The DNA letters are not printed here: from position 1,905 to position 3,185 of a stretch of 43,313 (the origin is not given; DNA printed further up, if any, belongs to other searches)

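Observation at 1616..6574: Candidate membrane-anchored DNA partition or tethering module: two membrane proteins, ParA, and a ParB-peptide adaptor in one minus-strand cluster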

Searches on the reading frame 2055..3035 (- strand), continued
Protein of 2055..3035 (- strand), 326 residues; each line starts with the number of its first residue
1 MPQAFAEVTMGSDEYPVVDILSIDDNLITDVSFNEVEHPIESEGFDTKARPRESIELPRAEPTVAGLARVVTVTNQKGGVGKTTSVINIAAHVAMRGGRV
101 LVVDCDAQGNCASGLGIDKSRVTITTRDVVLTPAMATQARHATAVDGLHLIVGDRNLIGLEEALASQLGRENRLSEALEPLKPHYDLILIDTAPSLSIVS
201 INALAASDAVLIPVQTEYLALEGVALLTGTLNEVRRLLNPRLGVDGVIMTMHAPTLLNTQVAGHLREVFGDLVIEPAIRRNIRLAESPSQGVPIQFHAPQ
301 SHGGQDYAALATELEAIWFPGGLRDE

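Call 40: find_homologous_proteins(query=window:2055-3035:-, max_evalue=1e-30)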
Query window:2055-3035:- (326 aa): 6279 proteins with E <= 1e-30 among 8000 candidates; the best 120 are listed.
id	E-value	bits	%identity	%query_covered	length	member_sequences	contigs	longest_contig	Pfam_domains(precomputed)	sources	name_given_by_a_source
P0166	6.2e-206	701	99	100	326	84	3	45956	PF00142.25,PF10609.16,PF01656.30,PF13614.13,PF09140.18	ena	-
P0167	1.3e-192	657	92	100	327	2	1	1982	PF10609.16,PF01656.30,PF13614.13,PF09140.18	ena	-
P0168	3.7e-156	538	78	92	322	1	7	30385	PF00142.25,PF10609.16,PF01656.30,PF13614.13,PF09140.18,PF02374.22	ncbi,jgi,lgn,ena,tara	tara:strand:+ start:66 stop:1034 length:969 start_codon:yes stop_codon:yes gene_type:complete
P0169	2.0e-155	535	76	97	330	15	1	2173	PF00142.25,PF10609.16,PF01656.30,PF13614.13,PF09140.18,PF02374.22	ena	-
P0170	2.7e-155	535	79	94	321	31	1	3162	PF00142.25,PF10609.16,PF01656.30,PF13614.13,PF09140.18,PF02374.22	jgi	-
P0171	4.9e-155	534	76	97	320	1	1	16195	PF00142.25,PF10609.16,PF01656.30,PF13614.13,PF09140.18,PF02374.22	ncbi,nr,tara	ncbi:MAG: hypothetical protein CMB31_02730 [Euryarchaeota archaeon]|nr:hypothetical protein [Euryarc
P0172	2.0e-154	532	76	97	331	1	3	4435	PF00142.25,PF10609.16,PF01656.30,PF13614.13,PF09140.18,PF02374.22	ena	-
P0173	6.8e-154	530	78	94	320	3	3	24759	PF00142.25,PF10609.16,PF01656.30,PF13614.13,PF09140.18,PF02374.22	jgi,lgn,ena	-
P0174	2.9e-153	528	78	94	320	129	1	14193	PF00142.25,PF10609.16,PF01656.30,PF13614.13,PF09140.18,PF06564.19,PF02374.22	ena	-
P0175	4.7e-153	527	73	97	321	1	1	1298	PF00142.25,PF10609.16,PF01656.30,PF13614.13,PF09140.18,PF02374.22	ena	-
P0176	6.8e-153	527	73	97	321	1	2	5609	PF00142.25,PF10609.16,PF01656.30,PF13614.13,PF09140.18,PF02374.22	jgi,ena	jgi:chromosome partitioning protein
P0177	4.8e-125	435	61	90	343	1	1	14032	PF10609.16,PF01656.30,PF13614.13,PF09140.18,PF06564.19,PF02374.22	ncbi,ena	-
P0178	2.3e-121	423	67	90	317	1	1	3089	PF10609.16,PF01656.30,PF13614.13,PF09140.18,PF02374.22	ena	-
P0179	2.9e-121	423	67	90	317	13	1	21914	PF10609.16,PF01656.30,PF13614.13,PF09140.18,PF02374.22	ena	-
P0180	8.6e-121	421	67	90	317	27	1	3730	PF10609.16,PF01656.30,PF13614.13,PF09140.18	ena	-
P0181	9.6e-119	415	63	97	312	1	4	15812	PF00142.25,PF10609.16,PF01656.30,PF13614.13,PF09140.18,PF06564.19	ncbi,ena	-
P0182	1.6e-118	414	65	90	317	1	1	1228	PF00142.25,PF10609.16,PF01656.30,PF13614.13,PF09140.18,PF06564.19,PF02374.22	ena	-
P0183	1.8e-118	414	65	90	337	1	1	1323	PF00142.25,PF10609.16,PF01656.30,PF13614.13,PF09140.18,PF06564.19,PF02374.22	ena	-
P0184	2.0e-118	414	65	90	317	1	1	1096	PF00142.25,PF10609.16,PF01656.30,PF13614.13,PF09140.18,PF06564.19,PF02374.22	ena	-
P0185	4.3e-118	413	65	90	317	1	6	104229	PF00142.25,PF10609.16,PF01656.30,PF13614.13,PF09140.18,PF06564.19,PF02374.22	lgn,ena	-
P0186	4.8e-118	412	66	90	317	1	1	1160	PF00142.25,PF10609.16,PF01656.30,PF13614.13,PF09140.18,PF06564.19,PF02374.22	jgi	-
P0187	6.2e-118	412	65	90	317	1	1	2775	PF00142.25,PF10609.16,PF01656.30,PF13614.13,PF09140.18,PF06564.19,PF02374.22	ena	-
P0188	7.9e-118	412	66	86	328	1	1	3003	PF10609.16,PF01656.30,PF13614.13,PF09140.18,PF06564.19,PF02374.22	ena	-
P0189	8.0e-118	412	65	90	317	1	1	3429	PF10609.16,PF01656.30,PF13614.13,PF09140.18,PF06564.19,PF02374.22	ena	-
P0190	9.8e-118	411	68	83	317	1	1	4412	PF00142.25,PF10609.16,PF01656.30,PF13614.13,PF09140.18,PF06564.19,PF02374.22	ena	-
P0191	1.0e-117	411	71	81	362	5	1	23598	PF00142.25,PF10609.16,PF01656.30,PF13614.13,PF09140.18,PF06564.19,PF02374.22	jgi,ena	-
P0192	1.1e-117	411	65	90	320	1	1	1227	PF10609.16,PF01656.30,PF13614.13,PF09140.18,PF06564.19,PF02374.22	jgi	-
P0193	1.2e-117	411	65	90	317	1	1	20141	PF10609.16,PF01656.30,PF13614.13,PF09140.18,PF06564.19,PF02374.22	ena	-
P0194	1.3e-117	411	65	90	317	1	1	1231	PF00142.25,PF10609.16,PF01656.30,PF13614.13,PF09140.18,PF06564.19,PF02374.22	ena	-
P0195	1.3e-117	411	65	90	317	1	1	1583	PF10609.16,PF01656.30,PF13614.13,PF09140.18,PF06564.19,PF02374.22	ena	-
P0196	1.3e-117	411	65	90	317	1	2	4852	PF10609.16,PF01656.30,PF13614.13,PF09140.18,PF06564.19,PF02374.22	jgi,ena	jgi:chromosome partitioning protein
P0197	1.3e-117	411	65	90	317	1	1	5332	PF10609.16,PF01656.30,PF13614.13,PF09140.18,PF06564.19,PF02374.22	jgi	jgi:chromosome partitioning protein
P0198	1.3e-117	411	65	90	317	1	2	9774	PF10609.16,PF01656.30,PF13614.13,PF09140.18,PF06564.19,PF02374.22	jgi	-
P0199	1.4e-117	411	65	90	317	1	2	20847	PF10609.16,PF01656.30,PF13614.13,PF09140.18,PF06564.19,PF02374.22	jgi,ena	-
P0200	1.6e-117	411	65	90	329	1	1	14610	PF10609.16,PF01656.30,PF13614.13,PF09140.18,PF06564.19,PF02374.22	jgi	-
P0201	1.6e-117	411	65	90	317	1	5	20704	PF00142.25,PF10609.16,PF01656.30,PF13614.13,PF09140.18,PF06564.19,PF02374.22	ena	-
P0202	1.6e-117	411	65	90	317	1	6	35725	PF10609.16,PF01656.30,PF13614.13,PF09140.18,PF06564.19,PF02374.22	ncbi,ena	-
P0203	1.6e-117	411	65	90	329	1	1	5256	PF10609.16,PF01656.30,PF13614.13,PF09140.18,PF06564.19,PF02374.22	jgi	jgi:chromosome partitioning protein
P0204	1.6e-117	411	65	90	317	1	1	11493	PF10609.16,PF01656.30,PF13614.13,PF09140.18,PF06564.19,PF02374.22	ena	-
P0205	1.7e-117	411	65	90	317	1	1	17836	PF10609.16,PF01656.30,PF13614.13,PF09140.18,PF06564.19,PF02374.22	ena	-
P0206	1.8e-117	411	65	90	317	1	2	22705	PF10609.16,PF01656.30,PF13614.13,PF09140.18,PF06564.19,PF02374.22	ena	-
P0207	1.8e-117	411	65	90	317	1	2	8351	PF10609.16,PF01656.30,PF13614.13,PF09140.18,PF06564.19,PF02374.22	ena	-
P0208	1.8e-117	411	65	90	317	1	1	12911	PF10609.16,PF01656.30,PF13614.13,PF09140.18,PF06564.19,PF02374.22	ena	-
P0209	1.8e-117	410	65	90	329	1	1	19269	PF10609.16,PF01656.30,PF13614.13,PF09140.18,PF06564.19,PF02374.22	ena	-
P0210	1.8e-117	410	65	90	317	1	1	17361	PF10609.16,PF01656.30,PF13614.13,PF09140.18,PF06564.19,PF02374.22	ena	-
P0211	1.9e-117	410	65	90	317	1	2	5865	PF10609.16,PF01656.30,PF13614.13,PF09140.18,PF06564.19,PF02374.22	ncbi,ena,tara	tara:strand:- start:328 stop:1281 length:954 start_codon:yes stop_codon:yes gene_type:complete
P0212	1.9e-117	410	65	90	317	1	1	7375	PF10609.16,PF01656.30,PF13614.13,PF09140.18,PF06564.19,PF02374.22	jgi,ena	-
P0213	2.0e-117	410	65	90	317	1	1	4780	PF10609.16,PF01656.30,PF13614.13,PF09140.18,PF06564.19,PF02374.22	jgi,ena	-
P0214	2.0e-117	410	65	90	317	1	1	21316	PF10609.16,PF01656.30,PF13614.13,PF09140.18,PF06564.19,PF02374.22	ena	-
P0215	2.1e-117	410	65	90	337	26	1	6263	PF10609.16,PF01656.30,PF13614.13,PF09140.18,PF06564.19,PF02374.22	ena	-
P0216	2.2e-117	410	65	90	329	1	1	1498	PF10609.16,PF01656.30,PF13614.13,PF09140.18,PF06564.19,PF02374.22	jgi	-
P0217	2.2e-117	410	65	90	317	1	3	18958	PF10609.16,PF01656.30,PF13614.13,PF09140.18,PF06564.19,PF02374.22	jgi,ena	jgi:chromosome partitioning protein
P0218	2.3e-117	410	65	90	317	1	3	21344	PF10609.16,PF01656.30,PF13614.13,PF09140.18,PF06564.19,PF02374.22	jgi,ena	-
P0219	2.4e-117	410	65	90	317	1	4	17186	PF10609.16,PF01656.30,PF13614.13,PF09140.18,PF06564.19,PF02374.22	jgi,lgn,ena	jgi:chromosome partitioning protein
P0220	2.5e-117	410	65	90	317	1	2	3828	PF10609.16,PF01656.30,PF13614.13,PF09140.18,PF06564.19,PF02374.22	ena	-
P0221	2.7e-117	410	65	90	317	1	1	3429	PF10609.16,PF01656.30,PF13614.13,PF09140.18,PF06564.19,PF02374.22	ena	-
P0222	2.9e-117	410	65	90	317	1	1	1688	PF10609.16,PF01656.30,PF13614.13,PF09140.18,PF06564.19,PF02374.22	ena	-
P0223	2.9e-117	410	69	83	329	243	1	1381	PF00142.25,PF10609.16,PF01656.30,PF13614.13,PF09140.18,PF06564.19,PF02374.22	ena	-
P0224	3.0e-117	410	65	90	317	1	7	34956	PF10609.16,PF01656.30,PF13614.13,PF09140.18,PF06564.19,PF02374.22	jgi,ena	jgi:chromosome partitioning protein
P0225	3.0e-117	410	65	90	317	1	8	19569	PF10609.16,PF01656.30,PF13614.13,PF09140.18,PF06564.19,PF02374.22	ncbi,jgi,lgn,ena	jgi:chromosome partitioning protein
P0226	3.2e-117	410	65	90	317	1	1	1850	PF10609.16,PF01656.30,PF13614.13,PF09140.18,PF06564.19,PF02374.22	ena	-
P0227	3.2e-117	410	65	90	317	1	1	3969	PF10609.16,PF01656.30,PF13614.13,PF09140.18,PF06564.19,PF02374.22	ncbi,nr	ncbi:MAG: ParA family protein [Candidatus Thalassarchaeum sp.]|nr:ParA family protein [Candidatus Th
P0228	3.3e-117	410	65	90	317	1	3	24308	PF10609.16,PF01656.30,PF13614.13,PF09140.18,PF06564.19,PF02374.22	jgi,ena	jgi:chromosome partitioning protein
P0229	3.4e-117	410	65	90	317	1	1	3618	PF10609.16,PF01656.30,PF13614.13,PF09140.18,PF06564.19,PF02374.22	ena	-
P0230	3.5e-117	410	65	90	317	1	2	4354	PF10609.16,PF01656.30,PF13614.13,PF09140.18,PF06564.19,PF02374.22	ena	-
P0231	3.5e-117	410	64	90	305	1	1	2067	PF00142.25,PF10609.16,PF01656.30,PF13614.13,PF09140.18,PF06564.19,PF02374.22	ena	-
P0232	4.1e-117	409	65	90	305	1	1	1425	PF10609.16,PF01656.30,PF13614.13,PF09140.18,PF06564.19,PF02374.22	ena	-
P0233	4.2e-117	409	65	90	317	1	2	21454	PF10609.16,PF01656.30,PF13614.13,PF09140.18,PF06564.19,PF02374.22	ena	-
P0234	4.4e-117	409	65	90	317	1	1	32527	PF10609.16,PF01656.30,PF13614.13,PF09140.18,PF06564.19,PF02374.22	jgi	-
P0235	4.7e-117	409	65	90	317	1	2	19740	PF00142.25,PF10609.16,PF01656.30,PF13614.13,PF09140.18,PF06564.19,PF02374.22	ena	-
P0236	4.7e-117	409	68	86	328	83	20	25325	PF10609.16,PF01656.30,PF13614.13,PF09140.18,PF06564.19,PF03308.23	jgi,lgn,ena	-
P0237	6.6e-117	409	65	90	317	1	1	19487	PF00142.25,PF10609.16,PF01656.30,PF13614.13,PF09140.18,PF06564.19,PF02374.22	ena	-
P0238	6.6e-117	409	64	90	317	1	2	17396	PF00142.25,PF10609.16,PF01656.30,PF13614.13,PF09140.18,PF06564.19,PF02374.22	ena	-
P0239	8.0e-117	408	65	90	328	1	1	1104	PF00142.25,PF10609.16,PF01656.30,PF13614.13,PF09140.18,PF06564.19,PF02374.22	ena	-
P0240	9.1e-117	408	66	90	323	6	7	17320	PF00142.25,PF10609.16,PF01656.30,PF13614.13,PF09140.18,PF06564.19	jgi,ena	-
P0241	1.0e-116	408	65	90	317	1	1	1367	PF10609.16,PF01656.30,PF13614.13,PF09140.18,PF06564.19,PF02374.22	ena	-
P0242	1.1e-116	408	64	90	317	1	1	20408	PF00142.25,PF10609.16,PF01656.30,PF13614.13,PF09140.18,PF06564.19,PF02374.22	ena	-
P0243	1.3e-116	408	65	90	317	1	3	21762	PF10609.16,PF01656.30,PF13614.13,PF09140.18,PF06564.19,PF02374.22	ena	-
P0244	1.3e-116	408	65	90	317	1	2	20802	PF10609.16,PF01656.30,PF13614.13,PF09140.18,PF06564.19,PF02374.22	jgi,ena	-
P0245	1.4e-116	408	64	90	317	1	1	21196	PF00142.25,PF10609.16,PF01656.30,PF13614.13,PF09140.18,PF06564.19,PF02374.22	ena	-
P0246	1.5e-116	407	65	90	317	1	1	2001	PF10609.16,PF01656.30,PF13614.13,PF09140.18,PF06564.19,PF02374.22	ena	-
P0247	1.7e-116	407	65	90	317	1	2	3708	PF10609.16,PF01656.30,PF13614.13,PF09140.18,PF06564.19,PF02374.22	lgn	-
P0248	1.7e-116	407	68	83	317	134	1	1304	PF00142.25,PF10609.16,PF01656.30,PF13614.13,PF09140.18,PF02374.22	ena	-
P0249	1.7e-116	407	65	90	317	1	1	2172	PF10609.16,PF01656.30,PF13614.13,PF09140.18,PF06564.19,PF02374.22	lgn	-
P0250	1.8e-116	407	65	90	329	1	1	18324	PF10609.16,PF01656.30,PF13614.13,PF09140.18,PF06564.19,PF02374.22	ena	-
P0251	1.8e-116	407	65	90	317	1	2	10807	PF10609.16,PF01656.30,PF13614.13,PF09140.18,PF06564.19,PF02374.22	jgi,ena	-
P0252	1.9e-116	407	65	90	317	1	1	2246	PF10609.16,PF01656.30,PF13614.13,PF09140.18,PF06564.19,PF02374.22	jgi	-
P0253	2.0e-116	407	65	90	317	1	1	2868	PF10609.16,PF01656.30,PF13614.13,PF09140.18,PF06564.19,PF02374.22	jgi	-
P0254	2.0e-116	407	65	90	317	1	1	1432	PF10609.16,PF01656.30,PF13614.13,PF09140.18,PF06564.19,PF02374.22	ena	-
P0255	2.1e-116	407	65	90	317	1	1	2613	PF10609.16,PF01656.30,PF13614.13,PF09140.18,PF06564.19,PF02374.22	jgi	-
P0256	2.1e-116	407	65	90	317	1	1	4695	PF10609.16,PF01656.30,PF13614.13,PF09140.18,PF06564.19,PF02374.22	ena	-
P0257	2.1e-116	407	64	90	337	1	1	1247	PF00142.25,PF10609.16,PF01656.30,PF13614.13,PF09140.18,PF02374.22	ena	-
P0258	2.1e-116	407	65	90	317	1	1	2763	PF10609.16,PF01656.30,PF13614.13,PF09140.18,PF06564.19,PF02374.22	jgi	-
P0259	2.2e-116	407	65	90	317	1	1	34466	PF10609.16,PF01656.30,PF13614.13,PF09140.18,PF06564.19,PF02374.22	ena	-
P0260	2.3e-116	407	65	90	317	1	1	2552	PF10609.16,PF01656.30,PF13614.13,PF09140.18,PF06564.19,PF02374.22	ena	-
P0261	2.3e-116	407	65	90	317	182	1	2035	PF10609.16,PF01656.30,PF13614.13,PF09140.18,PF06564.19,PF02374.22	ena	-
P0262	2.4e-116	407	65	90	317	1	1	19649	PF10609.16,PF01656.30,PF13614.13,PF09140.18,PF06564.19,PF02374.22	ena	-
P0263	2.4e-116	407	65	90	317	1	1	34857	PF10609.16,PF01656.30,PF13614.13,PF09140.18,PF06564.19,PF02374.22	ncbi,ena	-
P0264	2.5e-116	407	65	90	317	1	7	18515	PF10609.16,PF01656.30,PF13614.13,PF09140.18,PF06564.19,PF02374.22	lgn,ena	-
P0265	2.6e-116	407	65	90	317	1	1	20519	PF10609.16,PF01656.30,PF13614.13,PF09140.18,PF06564.19,PF02374.22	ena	-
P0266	2.6e-116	407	65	90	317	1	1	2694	PF10609.16,PF01656.30,PF13614.13,PF09140.18,PF06564.19,PF02374.22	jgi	-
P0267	2.7e-116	407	65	90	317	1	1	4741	PF10609.16,PF01656.30,PF13614.13,PF09140.18,PF06564.19,PF02374.22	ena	-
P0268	2.8e-116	407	67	85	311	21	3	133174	PF00142.25,PF10609.16,PF01656.30,PF13614.13,PF09140.18,PF06564.19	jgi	jgi:chromosome partitioning protein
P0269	3.1e-116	406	65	90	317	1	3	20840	PF10609.16,PF01656.30,PF13614.13,PF09140.18,PF06564.19,PF02374.22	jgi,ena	jgi:chromosome partitioning protein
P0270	3.2e-116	406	65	90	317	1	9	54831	PF10609.16,PF01656.30,PF13614.13,PF09140.18,PF06564.19,PF02374.22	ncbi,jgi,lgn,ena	jgi:chromosome partitioning protein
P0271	3.3e-116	406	65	90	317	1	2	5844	PF10609.16,PF01656.30,PF13614.13,PF09140.18,PF06564.19,PF02374.22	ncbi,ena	-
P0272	3.4e-116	406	69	83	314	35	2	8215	PF00142.25,PF10609.16,PF01656.30,PF13614.13,PF09140.18,PF06564.19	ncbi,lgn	-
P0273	3.4e-116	406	65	90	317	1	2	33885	PF10609.16,PF01656.30,PF13614.13,PF09140.18,PF06564.19,PF02374.22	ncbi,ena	-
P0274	3.5e-116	406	65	90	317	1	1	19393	PF10609.16,PF01656.30,PF13614.13,PF09140.18,PF06564.19,PF02374.22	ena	-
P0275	3.5e-116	406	65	90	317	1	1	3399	PF10609.16,PF01656.30,PF13614.13,PF09140.18,PF06564.19,PF02374.22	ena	-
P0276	3.6e-116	406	65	90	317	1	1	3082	PF10609.16,PF01656.30,PF13614.13,PF09140.18,PF06564.19,PF02374.22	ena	-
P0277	3.7e-116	406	65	90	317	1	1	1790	PF10609.16,PF01656.30,PF13614.13,PF09140.18,PF06564.19,PF02374.22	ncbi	-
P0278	3.7e-116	406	65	90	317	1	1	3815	PF10609.16,PF01656.30,PF13614.13,PF09140.18,PF06564.19,PF02374.22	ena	-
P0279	3.9e-116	406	65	90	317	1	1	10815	PF10609.16,PF01656.30,PF13614.13,PF09140.18,PF06564.19,PF02374.22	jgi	-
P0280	3.9e-116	406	65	90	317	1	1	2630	PF10609.16,PF01656.30,PF13614.13,PF09140.18,PF06564.19,PF02374.22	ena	-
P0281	4.0e-116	406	65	90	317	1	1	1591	PF10609.16,PF01656.30,PF13614.13,PF09140.18,PF06564.19,PF02374.22,PF03308.23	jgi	-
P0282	4.3e-116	406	65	90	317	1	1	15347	PF10609.16,PF01656.30,PF13614.13,PF09140.18,PF06564.19,PF02374.22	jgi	-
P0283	4.4e-116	406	65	90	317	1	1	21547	PF10609.16,PF01656.30,PF13614.13,PF09140.18,PF06564.19,PF02374.22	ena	-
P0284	4.4e-116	406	65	90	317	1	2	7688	PF10609.16,PF01656.30,PF13614.13,PF09140.18,PF06564.19,PF02374.22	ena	-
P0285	4.6e-116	406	65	90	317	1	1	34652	PF10609.16,PF01656.30,PF13614.13,PF09140.18,PF06564.19,PF02374.22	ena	-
